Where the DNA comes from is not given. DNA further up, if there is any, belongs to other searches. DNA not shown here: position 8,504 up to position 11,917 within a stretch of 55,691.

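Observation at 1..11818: Five-gene operon combining prepilin-like N-termini with giant Cys-rich ectodomains: candidate undescribed cell-surface/host-contact apparatus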

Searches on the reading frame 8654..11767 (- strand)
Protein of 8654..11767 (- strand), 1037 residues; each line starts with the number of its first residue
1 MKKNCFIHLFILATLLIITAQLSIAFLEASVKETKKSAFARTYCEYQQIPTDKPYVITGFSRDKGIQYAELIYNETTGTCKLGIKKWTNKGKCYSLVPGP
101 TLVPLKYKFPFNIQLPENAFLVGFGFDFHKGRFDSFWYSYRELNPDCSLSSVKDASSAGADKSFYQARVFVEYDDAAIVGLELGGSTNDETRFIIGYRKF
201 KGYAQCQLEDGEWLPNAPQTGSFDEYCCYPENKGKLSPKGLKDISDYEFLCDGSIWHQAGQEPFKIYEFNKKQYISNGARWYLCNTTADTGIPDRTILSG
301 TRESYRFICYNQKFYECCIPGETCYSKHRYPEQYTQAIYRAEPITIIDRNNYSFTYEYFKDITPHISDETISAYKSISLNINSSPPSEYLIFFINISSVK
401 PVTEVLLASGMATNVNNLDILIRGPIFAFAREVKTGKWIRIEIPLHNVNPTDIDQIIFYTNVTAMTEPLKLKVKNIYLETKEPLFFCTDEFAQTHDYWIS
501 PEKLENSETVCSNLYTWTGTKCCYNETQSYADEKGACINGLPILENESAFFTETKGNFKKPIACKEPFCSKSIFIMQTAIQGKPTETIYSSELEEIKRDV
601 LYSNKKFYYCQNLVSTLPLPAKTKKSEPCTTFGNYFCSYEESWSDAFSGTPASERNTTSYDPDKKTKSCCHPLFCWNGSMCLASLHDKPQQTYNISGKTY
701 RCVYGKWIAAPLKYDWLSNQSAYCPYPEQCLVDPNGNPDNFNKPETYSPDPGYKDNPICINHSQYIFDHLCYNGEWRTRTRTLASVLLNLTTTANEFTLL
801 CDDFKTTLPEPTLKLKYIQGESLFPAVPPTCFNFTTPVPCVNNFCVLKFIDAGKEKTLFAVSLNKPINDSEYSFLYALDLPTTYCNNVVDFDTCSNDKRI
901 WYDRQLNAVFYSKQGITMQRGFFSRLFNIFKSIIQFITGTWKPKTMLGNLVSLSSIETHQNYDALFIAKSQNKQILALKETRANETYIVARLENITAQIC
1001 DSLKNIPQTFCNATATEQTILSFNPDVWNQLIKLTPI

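Call 9: search_protein_families(library=pfam, proteins=[window:8654-11767:-], max_evalue=0.1)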
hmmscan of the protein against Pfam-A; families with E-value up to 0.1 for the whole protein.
window:8654-11767:- (1037 aa): 0 families

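Call 10: search_protein_families(library=ncbifam, proteins=[window:8654-11767:-], max_evalue=0.1)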
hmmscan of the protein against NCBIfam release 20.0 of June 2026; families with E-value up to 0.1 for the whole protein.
window:8654-11767:- (1037 aa): 0 families

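Call 34: search_solved_structures(query=window:8654-11767:-, max_evalue=1)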
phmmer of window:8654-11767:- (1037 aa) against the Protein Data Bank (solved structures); distinct sequences matched with E-value up to 1: 0.

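Call 37: find_homologous_proteins(query=window:8654-11767:-)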
Query window:8654-11767:- (1037 aa): 4 proteins with E <= 0.001 among 7738 candidates.
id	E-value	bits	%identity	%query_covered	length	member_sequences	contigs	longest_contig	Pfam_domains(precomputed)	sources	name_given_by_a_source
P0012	0.0e+0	2169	88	100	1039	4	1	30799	-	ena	-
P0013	0.0e+0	1892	80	96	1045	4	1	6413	-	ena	-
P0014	0.0e+0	1433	63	99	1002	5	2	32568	-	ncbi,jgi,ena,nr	ncbi:hypothetical protein KY307_02345 [Candidatus Woesearchaeota archaeon]|nr:hypothetical protein [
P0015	0.0e+0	1130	52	95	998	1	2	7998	-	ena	-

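Call 101: search_protein_families(library=pfam, alignment_id=A8, max_evalue=0.001)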
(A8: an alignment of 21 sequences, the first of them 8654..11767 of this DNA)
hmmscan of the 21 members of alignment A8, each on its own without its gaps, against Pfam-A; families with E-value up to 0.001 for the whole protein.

A. member 1, window:8654-11767:- (1037 aa): 0 families

B. families by the number of members that match (of 21 scanned): 5 families
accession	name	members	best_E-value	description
PF11617.13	Cu-binding_MopE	2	1.5e-07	Putative metal-binding motif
PF13385.13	Laminin_G_3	1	5.2e-29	Concanavalin A-like lectin/glucanases superfamily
PF06848.17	Disaggr_repeat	1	2.2e-15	Disaggregatase related repeat domain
PF00688.24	TGFb_propeptide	1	1.1e-06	TGF-beta propeptide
PF00354.24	Pentaxin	1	1.1e-05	Pentaxin family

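Call 112: search_solved_structures(query=A8, max_evalue=1)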
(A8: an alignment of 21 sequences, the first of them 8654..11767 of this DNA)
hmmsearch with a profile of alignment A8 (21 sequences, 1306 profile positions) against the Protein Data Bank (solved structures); distinct sequences matched with E-value up to 1: 0.
